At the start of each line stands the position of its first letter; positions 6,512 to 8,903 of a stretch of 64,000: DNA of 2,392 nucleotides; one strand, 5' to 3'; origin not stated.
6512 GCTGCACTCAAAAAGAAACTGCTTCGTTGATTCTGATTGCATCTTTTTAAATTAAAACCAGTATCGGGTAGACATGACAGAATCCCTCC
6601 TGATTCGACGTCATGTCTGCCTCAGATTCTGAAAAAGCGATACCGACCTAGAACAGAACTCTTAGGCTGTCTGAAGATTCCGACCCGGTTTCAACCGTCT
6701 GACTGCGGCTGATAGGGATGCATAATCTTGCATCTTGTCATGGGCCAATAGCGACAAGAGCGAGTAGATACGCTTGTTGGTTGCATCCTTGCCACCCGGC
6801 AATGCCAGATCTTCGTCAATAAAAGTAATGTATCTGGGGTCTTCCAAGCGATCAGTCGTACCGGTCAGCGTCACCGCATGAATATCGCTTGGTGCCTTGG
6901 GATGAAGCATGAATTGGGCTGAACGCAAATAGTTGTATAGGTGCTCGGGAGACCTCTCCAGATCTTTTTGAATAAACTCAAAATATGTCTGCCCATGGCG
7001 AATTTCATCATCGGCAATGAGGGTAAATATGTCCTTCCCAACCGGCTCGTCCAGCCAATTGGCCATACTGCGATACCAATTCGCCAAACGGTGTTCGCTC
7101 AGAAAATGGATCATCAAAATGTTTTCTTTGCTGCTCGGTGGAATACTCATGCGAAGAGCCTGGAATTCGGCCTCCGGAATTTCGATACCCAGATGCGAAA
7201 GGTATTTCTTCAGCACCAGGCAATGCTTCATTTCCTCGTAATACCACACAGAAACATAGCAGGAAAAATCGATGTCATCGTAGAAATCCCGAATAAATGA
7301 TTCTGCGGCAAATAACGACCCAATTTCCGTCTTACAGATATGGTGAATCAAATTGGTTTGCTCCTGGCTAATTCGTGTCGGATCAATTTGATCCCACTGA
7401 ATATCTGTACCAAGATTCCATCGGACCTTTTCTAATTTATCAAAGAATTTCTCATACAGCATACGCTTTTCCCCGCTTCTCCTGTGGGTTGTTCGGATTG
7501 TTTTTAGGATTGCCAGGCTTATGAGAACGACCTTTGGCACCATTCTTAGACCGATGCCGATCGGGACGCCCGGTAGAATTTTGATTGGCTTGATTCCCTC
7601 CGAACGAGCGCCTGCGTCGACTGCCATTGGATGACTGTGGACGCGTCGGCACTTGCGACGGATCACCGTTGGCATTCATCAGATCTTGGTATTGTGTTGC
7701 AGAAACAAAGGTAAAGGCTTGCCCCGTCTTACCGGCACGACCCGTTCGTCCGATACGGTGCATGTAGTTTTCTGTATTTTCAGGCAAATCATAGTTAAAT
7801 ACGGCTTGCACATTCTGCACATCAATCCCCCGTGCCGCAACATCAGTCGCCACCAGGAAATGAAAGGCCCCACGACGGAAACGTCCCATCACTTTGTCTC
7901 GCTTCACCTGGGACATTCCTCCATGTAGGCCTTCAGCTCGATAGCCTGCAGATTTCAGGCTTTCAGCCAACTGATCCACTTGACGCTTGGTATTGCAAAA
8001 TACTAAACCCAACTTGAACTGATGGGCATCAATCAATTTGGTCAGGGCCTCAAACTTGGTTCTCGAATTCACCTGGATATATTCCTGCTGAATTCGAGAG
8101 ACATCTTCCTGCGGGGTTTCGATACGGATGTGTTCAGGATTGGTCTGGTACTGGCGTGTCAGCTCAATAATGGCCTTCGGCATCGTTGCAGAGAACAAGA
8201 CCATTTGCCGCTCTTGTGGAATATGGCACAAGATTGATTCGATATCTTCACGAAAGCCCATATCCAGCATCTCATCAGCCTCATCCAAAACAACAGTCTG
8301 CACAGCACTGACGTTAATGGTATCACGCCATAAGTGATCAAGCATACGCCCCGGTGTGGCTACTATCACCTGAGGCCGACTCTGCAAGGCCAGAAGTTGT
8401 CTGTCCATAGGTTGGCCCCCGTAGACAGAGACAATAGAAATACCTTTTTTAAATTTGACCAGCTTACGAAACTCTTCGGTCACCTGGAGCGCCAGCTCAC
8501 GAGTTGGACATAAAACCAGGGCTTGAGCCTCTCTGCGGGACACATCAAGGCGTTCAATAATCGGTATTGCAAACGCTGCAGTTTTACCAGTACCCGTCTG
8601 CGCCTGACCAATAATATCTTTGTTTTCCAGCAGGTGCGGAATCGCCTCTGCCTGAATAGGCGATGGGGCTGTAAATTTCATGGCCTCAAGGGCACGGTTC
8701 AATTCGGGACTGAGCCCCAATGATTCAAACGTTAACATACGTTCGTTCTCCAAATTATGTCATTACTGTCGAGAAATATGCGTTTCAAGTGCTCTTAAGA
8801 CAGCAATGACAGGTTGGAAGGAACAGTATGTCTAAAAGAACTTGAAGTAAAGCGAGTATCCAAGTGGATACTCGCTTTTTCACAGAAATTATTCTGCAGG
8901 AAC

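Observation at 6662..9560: Co-oriented cluster of RGG/Gly-rich RNA-binding proteins plus a desaturase: candidate cold-adaptation / RNA-chaperone module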

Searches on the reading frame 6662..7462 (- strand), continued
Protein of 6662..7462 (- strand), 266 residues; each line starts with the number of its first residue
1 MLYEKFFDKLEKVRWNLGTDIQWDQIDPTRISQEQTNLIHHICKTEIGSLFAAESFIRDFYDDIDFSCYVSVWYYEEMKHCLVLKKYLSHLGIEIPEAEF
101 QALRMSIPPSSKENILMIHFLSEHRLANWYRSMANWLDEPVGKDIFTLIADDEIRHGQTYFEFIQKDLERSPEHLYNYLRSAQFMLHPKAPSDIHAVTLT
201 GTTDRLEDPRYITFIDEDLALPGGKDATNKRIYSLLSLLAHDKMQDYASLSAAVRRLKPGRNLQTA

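Call 21: find_related_loci(query=A1, collection=genome_contigs, flank=5000)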
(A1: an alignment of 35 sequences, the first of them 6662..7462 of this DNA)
Query A1 (266 aa) in genome_contigs; peptide patterns used: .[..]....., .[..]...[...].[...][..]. (x = any residue, [..] = any of these).
206 stretches matched a pattern; 130 encode a relative of the query (tblastn E <= 1e-3); the best 80 are kept; 80 distinct loci.
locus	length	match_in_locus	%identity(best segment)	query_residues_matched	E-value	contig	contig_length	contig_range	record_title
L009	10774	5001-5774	67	1-258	1e-119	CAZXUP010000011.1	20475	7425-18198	MAG TPA_asm: uncultured Vampirovibrionales bacterium isolate SRP344714_co2_442 genome assembly, contig: NODE_6702_length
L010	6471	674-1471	64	1-266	5e-114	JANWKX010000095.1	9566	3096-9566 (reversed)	MAG: Vampirovibrionales bacterium isolate CRAIB_MAG104 c_000000050357, whole genome shotgun sequence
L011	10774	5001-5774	65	1-258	6e-114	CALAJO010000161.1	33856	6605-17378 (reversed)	MAG: uncultured cyanobacterium isolate N1_Bin_METABAT__280_1 genome assembly, contig: c_000001834288, whole genome shotg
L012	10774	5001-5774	61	1-258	1e-110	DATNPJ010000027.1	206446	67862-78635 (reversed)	MAG TPA_asm: Coleofasciculaceae cyanobacterium isolate SMAG_U16478 k141_1194925, whole genome shotgun sequence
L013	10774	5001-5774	39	1-255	1e-58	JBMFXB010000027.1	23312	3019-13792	MAG: Candidatus Dormibacteria bacterium isolate KM4364-33 NODE_1129_length_23312_cov_7.404738, whole genome shotgun sequ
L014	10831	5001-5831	38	1-266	2e-58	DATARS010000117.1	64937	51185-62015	MAG TPA_asm: Candidatus Dormiibacterota bacterium isolate SMAG_U5500 k141_3254338, whole genome shotgun sequence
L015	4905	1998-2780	39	1-258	2e-58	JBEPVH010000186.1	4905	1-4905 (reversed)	MAG: bacterium isolate 22E.semibin_refined.006_sub NODE_19059_length_4905_cov_5.083299:0-4905, whole genome shotgun sequ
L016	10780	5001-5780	39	1-257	2e-58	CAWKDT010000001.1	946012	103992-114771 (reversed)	MAG: Candidatus Dormibacteraeota bacterium isolate MFD05502.bin.1.161 genome assembly, contig: contig_1531, whole genome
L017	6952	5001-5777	39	1-256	3e-58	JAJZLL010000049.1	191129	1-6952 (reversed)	MAG: bacterium isolate MAS3.bin112 NODE_46_length_191129_cov_1.393268, whole genome shotgun sequence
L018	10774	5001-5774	40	1-255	1e-57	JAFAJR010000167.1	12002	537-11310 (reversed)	MAG: Candidatus Dormiibacterota bacterium isolate CP_BE_BS_R3_5 BE_BS_R3_k147_3139088, whole genome shotgun sequence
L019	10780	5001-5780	39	1-257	5e-58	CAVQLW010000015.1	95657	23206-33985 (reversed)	MAG: Candidatus Dormibacteraeota bacterium isolate MFD00008.bin.2.20 genome assembly, contig: contig_63811, whole genome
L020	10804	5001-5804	38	1-266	1e-57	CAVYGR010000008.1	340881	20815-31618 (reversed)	MAG: Candidatus Dormibacteraeota bacterium isolate MFD03346.bin.2.59 genome assembly, contig: contig_51278, whole genome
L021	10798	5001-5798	38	1-263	5e-58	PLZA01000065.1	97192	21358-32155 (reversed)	MAG: Candidatus Dormiibacterota bacterium isolate palsa_871 73.20120700_P3D.21_contig_4031, whole genome shotgun sequenc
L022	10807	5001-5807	37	1-266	2e-57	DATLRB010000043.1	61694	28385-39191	MAG TPA_asm: Candidatus Saccharimonadales bacterium isolate SMAG_U13893 k141_669037, whole genome shotgun sequence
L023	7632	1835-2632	37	1-263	2e-57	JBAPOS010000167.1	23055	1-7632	MAG: Candidatus Dormiibacterota bacterium isolate MFD03341_ilm_asm_bin34 k127_156711, whole genome shotgun sequence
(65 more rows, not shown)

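Call 22: predict_structure(alignment_id=A1)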
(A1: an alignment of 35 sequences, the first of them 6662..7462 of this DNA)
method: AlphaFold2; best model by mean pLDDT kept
length: 266 residues; sequences in the alignment: 35
mean_pLDDT: 94.0   pTM: 0.90
mean pLDDT of the five models: 94.0, 93.4, 93.3, 92.3, 90.5
residues with pLDDT >= 90: 242; 70-90: 18; 50-70: 1; < 50: 5
segments of 3 or more residues with pLDDT < 50: 262-266
pLDDT, mean of each block of 10 residues (from residue 1): 90 92 98 96 95 95 94 95 98 95 93 97 96 97 98 97 97 98 96 91 90 91 92 98 97 92 48
secondary structure, 60 per line:
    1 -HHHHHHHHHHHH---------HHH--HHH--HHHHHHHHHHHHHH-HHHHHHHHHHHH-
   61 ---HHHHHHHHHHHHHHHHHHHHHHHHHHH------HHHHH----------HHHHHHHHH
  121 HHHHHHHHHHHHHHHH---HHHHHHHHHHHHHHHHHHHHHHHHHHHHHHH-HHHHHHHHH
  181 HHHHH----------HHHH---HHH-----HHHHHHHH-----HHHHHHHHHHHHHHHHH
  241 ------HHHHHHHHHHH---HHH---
elements in order: H2-13 H33-46 H48-59 H64-90 H97-101 H112-136 H140-170 H172-185 H196-199 H211-218 H224-240 H247-257

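Call 25: search_protein_representatives(alignment_id=A1)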
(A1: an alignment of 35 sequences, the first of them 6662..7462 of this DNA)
Query: 35 sequences, 268 profile positions. Proteins with E-value up to 0.001 (for the whole library): 520; up to 1e-10: 241; up to 1e-30: 66. The best 150 are listed.
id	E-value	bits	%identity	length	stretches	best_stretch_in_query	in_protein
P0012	3.2e-119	413.7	-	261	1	1-260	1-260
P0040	4.0e-106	370.8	-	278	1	1-261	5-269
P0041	2.3e-101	355.2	-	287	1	2-262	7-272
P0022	9.5e-101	353.1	-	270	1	1-260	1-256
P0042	2.1e-78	279.9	-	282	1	2-260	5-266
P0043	3.6e-71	256.2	-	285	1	1-258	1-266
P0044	5.1e-71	255.7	-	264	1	6-217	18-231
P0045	2.4e-66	240.3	-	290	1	1-259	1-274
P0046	2.7e-63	230.3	-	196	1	2-149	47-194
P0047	6.0e-63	229.2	-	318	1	1-202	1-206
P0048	4.6e-61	223.0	-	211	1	1-164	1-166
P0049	2.1e-60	220.8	-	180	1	1-171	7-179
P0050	9.8e-55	202.3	-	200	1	70-260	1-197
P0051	2.4e-54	201.0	-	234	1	1-157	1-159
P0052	6.6e-51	189.7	-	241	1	1-150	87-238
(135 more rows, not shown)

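Call 26: fold_search(model_id=the predicted structure, library=pdb)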
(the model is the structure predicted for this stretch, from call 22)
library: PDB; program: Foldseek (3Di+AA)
matches with E <= 10: 578; with E <= 0.001: 4
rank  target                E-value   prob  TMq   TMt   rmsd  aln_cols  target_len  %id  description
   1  1za0                  4.3e-04  1.00  0.56  0.60   6.6       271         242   16  X-ray structure of putative acyl-ACP desaturase DesA2 from Mycobacterium tuberculosis H37Rv (released 2005-06-07)
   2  4v0j_F                5.7e-04  1.00  0.58  0.49   9.2       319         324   15  The channel-block Ser202Glu, Thr104Lys double mutant of Stearoyl-ACP- Desaturase from Castor bean (Ricinus communis) (released 2015-08-26)
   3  4v0j_D                6.8e-04  1.00  0.60  0.51   9.3       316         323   14  The channel-block Ser202Glu, Thr104Lys double mutant of Stearoyl-ACP- Desaturase from Castor bean (Ricinus communis) (released 2015-08-26)
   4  1oq9                  9.9e-04  1.00  0.61  0.50   9.5       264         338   14  The Crystal Structure of the Complex between Stearoyl Acyl Carrier Protein Desaturase from Ricinus Communis (Castor Bean (released 2003-05-13)
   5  4v0j_B                1.4e-03  1.00  0.56  0.47   8.4       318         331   14  The channel-block Ser202Glu, Thr104Lys double mutant of Stearoyl-ACP- Desaturase from Castor bean (Ricinus communis) (released 2015-08-26)
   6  7t63_B                1.4e-03  1.00  0.62  0.51   6.4       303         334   16  Crystal structure of a delta 6 18:0-ACP desaturase from Thunbergia laurifolia (released 2022-07-13)
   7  1afr_A                1.5e-03  1.00  0.58  0.46   6.3       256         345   15  STEAROYL-ACYL CARRIER PROTEIN DESATURASE FROM CASTOR SEEDS (released 1997-05-15)
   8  4v0j_E                1.6e-03  1.00  0.58  0.48   8.2       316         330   16  The channel-block Ser202Glu, Thr104Lys double mutant of Stearoyl-ACP- Desaturase from Castor bean (Ricinus communis) (released 2015-08-26)
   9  4ac8_A                1.7e-03  1.00  0.50  0.43  12.9       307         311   13  R2-like ligand binding Mn-Fe oxidase from M. tuberculosis with an organized C-terminal helix (released 2012-09-26)
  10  2j2f_C                1.8e-03  1.00  0.59  0.47   5.8       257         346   13  The T199D Mutant of Stearoyl Acyl Carrier Protein Desaturase from Ricinus Communis (Castor Bean) (released 2006-10-23)
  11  4v0j_C                2.0e-03  1.00  0.56  0.47   8.6       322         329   15  The channel-block Ser202Glu, Thr104Lys double mutant of Stearoyl-ACP- Desaturase from Castor bean (Ricinus communis) (released 2015-08-26)
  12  2j2f_A                2.1e-03  1.00  0.61  0.49  11.0       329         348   12  The T199D Mutant of Stearoyl Acyl Carrier Protein Desaturase from Ricinus Communis (Castor Bean) (released 2006-10-23)
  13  1oq4_A                2.1e-03  1.00  0.56  0.45   8.7       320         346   14  The Crystal Structure of the Complex between Stearoyl Acyl Carrier Protein Desaturase from Ricinus Communis (Castor Be (released 2003-05-13)
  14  2xz1_B                2.1e-03  1.00  0.56  0.45   8.5       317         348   12  The Structure of the 2:2 (Fully Occupied) Complex Between Stearoyl Acyl Carrier Protein Desaturase from Ricinus Commun (released 2011-09-07)
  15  2uw1_A                2.2e-03  1.00  0.61  0.51   9.7       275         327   15  Ivy Desaturase Structure (released 2007-05-08)
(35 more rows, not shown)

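Call 59: find_encoding_contigs(protein=P0005, flank=5000, max_places=2)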
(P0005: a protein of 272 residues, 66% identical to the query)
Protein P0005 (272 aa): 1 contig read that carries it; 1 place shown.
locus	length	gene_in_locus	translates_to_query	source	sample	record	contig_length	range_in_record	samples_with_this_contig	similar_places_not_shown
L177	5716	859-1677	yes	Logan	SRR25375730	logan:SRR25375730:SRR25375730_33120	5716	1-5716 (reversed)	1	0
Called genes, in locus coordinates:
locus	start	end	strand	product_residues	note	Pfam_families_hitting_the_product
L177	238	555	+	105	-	-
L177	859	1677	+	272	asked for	PF03405:FA_desaturase_2 (weak)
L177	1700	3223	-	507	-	PF00501:AMP-binding, PF13193:AMP-binding_C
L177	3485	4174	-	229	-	PF00484:Pro_CA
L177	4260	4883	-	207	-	PF03352:Adenine_glyco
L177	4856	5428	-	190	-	PF13489:Methyltransf_23, PF13847:Methyltransf_31 (weak), PF08241:Methyltransf_11 (weak), PF08242:Methyltransf_12, PF13649:Methyltransf_25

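Call 103: search_protein_families(library=ncbifam, proteins=[L004:26-1021:-, L177:1700-3223:-], max_evalue=0.00001)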
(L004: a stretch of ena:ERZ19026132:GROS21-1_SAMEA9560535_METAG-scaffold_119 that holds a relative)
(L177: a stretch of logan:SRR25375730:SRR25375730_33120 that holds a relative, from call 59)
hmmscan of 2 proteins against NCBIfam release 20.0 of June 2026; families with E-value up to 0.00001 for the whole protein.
L004:26-1021:- (331 aa): 1 family
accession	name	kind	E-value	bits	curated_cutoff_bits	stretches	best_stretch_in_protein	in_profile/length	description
NF049918.1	DesA_fam_desat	equivalog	2.6e-31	109.1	400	1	89-324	11-238/385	DesA family fatty acid desaturase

L177:1700-3223:- (507 aa): 107 families (the best 25 are shown)
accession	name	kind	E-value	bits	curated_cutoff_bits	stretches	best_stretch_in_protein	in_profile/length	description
NF004837.0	PRK06187.1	subfamily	1.2e-132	442.9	476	1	3-500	9-522/531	long-chain-fatty-acid--CoA ligase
NF005702.0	PRK07514.1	subfamily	4.7e-99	332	558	1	3-498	4-498/506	malonyl-CoA synthase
NF004114.0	PRK05605.1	equivalog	1.9e-97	327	766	2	130-503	194-572/575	long-chain-fatty-acid--CoA ligase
NF006182.0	PRK08316.1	subfamily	1.4e-95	320.8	663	1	8-498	17-515/523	fatty acyl-CoA synthetase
NF005801.1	PRK07656.1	equivalog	9.4e-94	314.8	657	1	8-496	7-499/500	FadD3 family acyl-CoA ligase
NF009233.0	PRK12583.1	subfamily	3.2e-93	313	832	2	159-504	205-554/558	fatty acid CoA ligase family protein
NF005307.0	PRK06839.1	equivalog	7.2e-93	311.9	748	1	9-499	9-492/496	o-succinylbenzoate--CoA ligase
NF002966.0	PRK03640.1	equivalog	6.1e-92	308.7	556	1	6-500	6-480/483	o-succinylbenzoate--CoA ligase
NF004797.0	PRK06145.1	equivalog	3e-88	296.4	850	1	11-497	11-492/499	acyl-CoA synthetase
NF004511.1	PRK05852.1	equivalog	2.6e-86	290.3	650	1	9-498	6-502/505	FadD7 family fatty acid--CoA ligase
TIGR01923.1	menE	equivalog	3.1e-85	286.7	330.15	1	29-495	1-441/442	o-succinylbenzoate--CoA ligase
NF006523.0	PRK08974.1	equivalog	3.3e-83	279.7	884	2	155-498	206-551/561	long-chain-fatty-acid--CoA ligase FadD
NF052269.1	Staph_lig_FadD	equivalog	2.3e-81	273.6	650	1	8-501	6-494/499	long-chain-fatty-acid--CoA ligase FadD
NF005714.0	PRK07529.1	subfamily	7.7e-81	272.3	632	2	127-504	190-580/640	acyl-CoA synthetase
NF006181.0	PRK08314.1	subfamily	1.5e-78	264.5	705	2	142-498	191-552/563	long-chain-fatty-acid--CoA ligase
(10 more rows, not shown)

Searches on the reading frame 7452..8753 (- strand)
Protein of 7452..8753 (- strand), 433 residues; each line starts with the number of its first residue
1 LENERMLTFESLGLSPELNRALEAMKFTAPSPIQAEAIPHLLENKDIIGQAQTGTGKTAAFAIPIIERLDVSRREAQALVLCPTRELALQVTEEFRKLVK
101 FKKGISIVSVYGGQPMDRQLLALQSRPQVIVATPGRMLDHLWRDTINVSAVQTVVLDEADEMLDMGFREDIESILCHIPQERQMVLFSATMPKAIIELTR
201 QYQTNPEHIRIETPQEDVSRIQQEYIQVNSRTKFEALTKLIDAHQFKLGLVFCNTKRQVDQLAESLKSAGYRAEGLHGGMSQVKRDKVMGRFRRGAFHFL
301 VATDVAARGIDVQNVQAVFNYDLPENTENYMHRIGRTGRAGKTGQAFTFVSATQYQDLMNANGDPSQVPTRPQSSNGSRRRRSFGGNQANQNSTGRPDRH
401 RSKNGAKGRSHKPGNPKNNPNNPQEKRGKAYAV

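Call 4: search_protein_families(library=pfam, proteins=[window:7452-8753:-], max_evalue=0.01)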
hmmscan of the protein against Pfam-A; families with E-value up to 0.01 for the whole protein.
window:7452-8753:- (433 aa): 4 families
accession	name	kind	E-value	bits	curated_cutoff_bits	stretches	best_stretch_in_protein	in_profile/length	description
PF00270.35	DEAD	-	2.4e-54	184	26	1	31-195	1-164/167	DEAD/DEAH box helicase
PF00271.37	Helicase_C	-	4.6e-37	127.1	23.5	1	233-341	2-110/110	Helicase conserved C-terminal domain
PF04851.21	ResIII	-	1.2e-11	45.2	22.5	1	30-192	4-163/164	Type III restriction enzyme, res subunit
PF13245.12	AAA_19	-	0.003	18.2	25.1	0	34-97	1-63/134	AAA domain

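Call 5: search_protein_families(library=ncbifam, proteins=[window:7452-8753:-], max_evalue=0.01)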
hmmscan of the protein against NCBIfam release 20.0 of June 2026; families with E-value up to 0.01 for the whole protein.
window:7452-8753:- (433 aa): 52 families (the best 25 are shown)
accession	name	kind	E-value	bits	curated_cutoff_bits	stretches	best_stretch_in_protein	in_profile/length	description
NF053631.1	RNA_helic_CshA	equivalog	2.8e-148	494.4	646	1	9-358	1-349/434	degradosome RNA helicase CshA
NF008744.0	PRK11776.1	equivalog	7.6e-131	436.8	524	1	6-358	3-354/460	ATP-dependent RNA helicase DbpA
NF008642.0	PRK11634.1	equivalog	7.1e-116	388.1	989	1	6-360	5-359/628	DEAD/DEAH family ATP-dependent RNA helicase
NF053711.1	RNA_heli_RhlE1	exception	3.1e-101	339.3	750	1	7-359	1-357/434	RNA helicase RhlE1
NF008394.0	PRK11192.1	equivalog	4.7e-99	332.2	507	1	7-356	3-357/441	ATP-dependent RNA helicase SrmB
NF053636.1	DDHlcsCsdAPsy1082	equivalog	2.2e-97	326.7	890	1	7-389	3-398/512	DEAD/DEAH box helicase CsdA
NF053710.1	RNA_heli_RhlE2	exception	1.4e-95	321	925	1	8-354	2-357/635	RNA helicase RhlE2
NF007882.0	PRK10590.1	equivalog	8.5e-92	308.5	743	1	8-358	2-357/456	ATP-dependent RNA helicase RhlE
NF003419.0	PRK04837.1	equivalog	1.3e-89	300.9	588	1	8-351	10-361/424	ATP-dependent RNA helicase RhlB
NF002340.1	PRK01297.1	equivalog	4e-88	295.7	564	1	9-352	3-355/372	ATP-dependent RNA helicase RhlB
NF003390.0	PRK04537.1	equivalog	4.4e-82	276.9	732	1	7-351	9-362/572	ATP-dependent RNA helicase RhlB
TIGR01389.1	recQ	equivalog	7.1e-27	94.1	640.2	1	32-353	16-331/591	DNA helicase RecQ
TIGR00614.1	recQ_fam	subfamily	1e-24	87.2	219.8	1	31-353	13-333/470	RecQ family ATP-dependent DNA helicase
NF008279.0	PRK11057.1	equivalog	5.4e-23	81.3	1015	1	32-352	28-342/608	ATP-dependent DNA helicase RecQ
NF010337.0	PRK13766.1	equivalog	1e-21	76.8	610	2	242-349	362-476/781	Hef nuclease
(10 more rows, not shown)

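Call 43: list_cluster_members(proteins=[P0001, P0188, window:7452-8738:-, window:8889-9041:-])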
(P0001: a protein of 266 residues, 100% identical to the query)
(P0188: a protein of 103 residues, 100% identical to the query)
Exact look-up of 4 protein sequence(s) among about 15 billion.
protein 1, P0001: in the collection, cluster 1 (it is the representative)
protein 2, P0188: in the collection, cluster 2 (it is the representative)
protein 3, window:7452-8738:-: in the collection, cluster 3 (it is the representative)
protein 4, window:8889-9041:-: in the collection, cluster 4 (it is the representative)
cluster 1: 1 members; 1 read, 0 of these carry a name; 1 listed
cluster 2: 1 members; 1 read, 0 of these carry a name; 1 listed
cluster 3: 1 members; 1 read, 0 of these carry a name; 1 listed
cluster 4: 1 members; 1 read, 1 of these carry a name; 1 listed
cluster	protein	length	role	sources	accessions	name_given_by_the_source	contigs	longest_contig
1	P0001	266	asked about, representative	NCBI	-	-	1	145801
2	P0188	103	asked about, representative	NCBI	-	-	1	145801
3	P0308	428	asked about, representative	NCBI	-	-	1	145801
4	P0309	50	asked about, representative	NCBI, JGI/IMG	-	hypothetical protein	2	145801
